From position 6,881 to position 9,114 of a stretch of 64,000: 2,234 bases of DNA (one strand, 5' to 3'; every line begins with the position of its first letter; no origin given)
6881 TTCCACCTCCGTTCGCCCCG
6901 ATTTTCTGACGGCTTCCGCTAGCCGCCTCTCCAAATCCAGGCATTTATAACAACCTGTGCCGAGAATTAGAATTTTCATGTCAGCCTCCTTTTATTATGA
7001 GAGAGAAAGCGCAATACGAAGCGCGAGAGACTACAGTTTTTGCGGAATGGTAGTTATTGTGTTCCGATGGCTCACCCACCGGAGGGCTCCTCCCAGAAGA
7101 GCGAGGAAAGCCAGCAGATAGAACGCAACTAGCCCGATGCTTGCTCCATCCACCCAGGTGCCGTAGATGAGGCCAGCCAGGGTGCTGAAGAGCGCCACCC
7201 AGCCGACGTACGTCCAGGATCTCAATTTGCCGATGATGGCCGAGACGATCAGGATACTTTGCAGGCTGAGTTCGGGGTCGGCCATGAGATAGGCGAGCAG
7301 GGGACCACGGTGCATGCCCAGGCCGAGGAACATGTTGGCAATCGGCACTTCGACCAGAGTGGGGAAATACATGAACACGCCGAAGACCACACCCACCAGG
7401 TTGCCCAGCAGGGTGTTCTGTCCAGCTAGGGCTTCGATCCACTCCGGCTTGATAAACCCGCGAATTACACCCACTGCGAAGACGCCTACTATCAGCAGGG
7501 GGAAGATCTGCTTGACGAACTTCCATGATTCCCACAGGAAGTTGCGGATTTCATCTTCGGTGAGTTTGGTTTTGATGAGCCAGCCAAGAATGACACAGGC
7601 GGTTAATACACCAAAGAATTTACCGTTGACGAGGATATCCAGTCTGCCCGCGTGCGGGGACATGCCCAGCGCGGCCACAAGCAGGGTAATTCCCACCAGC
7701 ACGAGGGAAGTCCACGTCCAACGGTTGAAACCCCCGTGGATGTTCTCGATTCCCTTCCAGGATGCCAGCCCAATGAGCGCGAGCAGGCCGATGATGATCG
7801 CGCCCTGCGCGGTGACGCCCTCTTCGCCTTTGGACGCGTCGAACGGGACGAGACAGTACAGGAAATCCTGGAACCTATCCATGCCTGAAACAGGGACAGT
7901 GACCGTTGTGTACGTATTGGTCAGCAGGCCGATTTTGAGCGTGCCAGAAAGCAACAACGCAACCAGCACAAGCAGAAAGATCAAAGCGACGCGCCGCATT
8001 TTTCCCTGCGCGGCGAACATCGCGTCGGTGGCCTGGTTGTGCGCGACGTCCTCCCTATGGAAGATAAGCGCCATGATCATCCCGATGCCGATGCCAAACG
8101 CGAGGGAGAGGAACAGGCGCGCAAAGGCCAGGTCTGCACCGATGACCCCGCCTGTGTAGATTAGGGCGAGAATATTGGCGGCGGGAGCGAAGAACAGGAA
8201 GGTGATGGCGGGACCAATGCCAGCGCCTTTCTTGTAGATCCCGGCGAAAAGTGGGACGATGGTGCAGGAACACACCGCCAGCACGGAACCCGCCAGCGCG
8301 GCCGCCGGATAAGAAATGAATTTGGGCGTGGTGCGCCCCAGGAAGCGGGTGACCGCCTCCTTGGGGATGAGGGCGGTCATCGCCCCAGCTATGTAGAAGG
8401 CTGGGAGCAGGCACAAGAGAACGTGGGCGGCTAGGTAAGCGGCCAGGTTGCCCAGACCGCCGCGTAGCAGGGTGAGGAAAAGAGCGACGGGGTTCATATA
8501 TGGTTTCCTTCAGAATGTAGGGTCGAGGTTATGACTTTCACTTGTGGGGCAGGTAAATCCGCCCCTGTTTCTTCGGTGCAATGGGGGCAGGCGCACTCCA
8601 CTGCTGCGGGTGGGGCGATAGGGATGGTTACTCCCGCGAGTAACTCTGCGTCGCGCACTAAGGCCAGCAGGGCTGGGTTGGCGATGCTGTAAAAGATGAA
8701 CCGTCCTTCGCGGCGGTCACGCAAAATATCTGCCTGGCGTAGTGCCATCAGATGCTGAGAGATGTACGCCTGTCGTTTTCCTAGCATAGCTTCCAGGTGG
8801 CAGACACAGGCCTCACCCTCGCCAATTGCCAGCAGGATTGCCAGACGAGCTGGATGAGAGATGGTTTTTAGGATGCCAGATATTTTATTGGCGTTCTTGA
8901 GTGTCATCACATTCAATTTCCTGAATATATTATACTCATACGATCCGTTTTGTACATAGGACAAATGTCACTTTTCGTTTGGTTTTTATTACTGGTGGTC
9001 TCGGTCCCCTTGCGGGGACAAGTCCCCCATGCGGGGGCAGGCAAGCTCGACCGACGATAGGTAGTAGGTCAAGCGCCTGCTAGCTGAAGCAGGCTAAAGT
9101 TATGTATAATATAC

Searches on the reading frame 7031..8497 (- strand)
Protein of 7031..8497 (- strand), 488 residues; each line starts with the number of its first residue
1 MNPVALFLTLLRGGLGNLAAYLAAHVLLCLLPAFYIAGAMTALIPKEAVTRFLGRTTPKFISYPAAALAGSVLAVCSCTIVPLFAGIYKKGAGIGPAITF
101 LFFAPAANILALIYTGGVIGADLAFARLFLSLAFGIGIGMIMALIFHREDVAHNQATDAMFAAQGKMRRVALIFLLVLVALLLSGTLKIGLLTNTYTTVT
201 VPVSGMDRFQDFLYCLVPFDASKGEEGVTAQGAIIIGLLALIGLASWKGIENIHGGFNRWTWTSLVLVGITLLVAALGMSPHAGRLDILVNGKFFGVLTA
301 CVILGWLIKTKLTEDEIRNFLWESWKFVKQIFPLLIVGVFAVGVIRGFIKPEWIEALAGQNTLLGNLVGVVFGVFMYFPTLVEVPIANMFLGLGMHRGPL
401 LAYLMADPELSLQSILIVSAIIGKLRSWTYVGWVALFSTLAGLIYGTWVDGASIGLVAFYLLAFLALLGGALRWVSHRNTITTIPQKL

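Call 9: search_protein_families(library=pfam, proteins=[window:7031-8497:-], max_evalue=0.001)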
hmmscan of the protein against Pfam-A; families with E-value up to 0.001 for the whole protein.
window:7031-8497:- (488 aa): 1 family
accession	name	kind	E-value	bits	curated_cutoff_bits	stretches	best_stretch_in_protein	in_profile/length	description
PF03773.19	ArsP_1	-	1.3e-70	238.3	32.3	1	17-446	7-293/294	Predicted permease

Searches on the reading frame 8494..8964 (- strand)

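Call 3: search_protein_families(library=pfam, proteins=[window:8494-8964:-], max_evalue=1)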
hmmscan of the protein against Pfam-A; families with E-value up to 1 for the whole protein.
window:8494-8964:- (156 aa): 3 families
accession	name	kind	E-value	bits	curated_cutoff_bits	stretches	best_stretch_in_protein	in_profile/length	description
PF01022.26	HTH_5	-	2.6e-10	40.4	22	1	37-81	1-45/47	Bacterial regulatory protein, arsR family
PF12840.13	HTH_20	-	0.002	18.5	27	1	35-83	1-50/51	Helix-turn-helix domain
PF08344.16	TRP_2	-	0.29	11.8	27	0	75-104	9-38/63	Transient receptor ion channel II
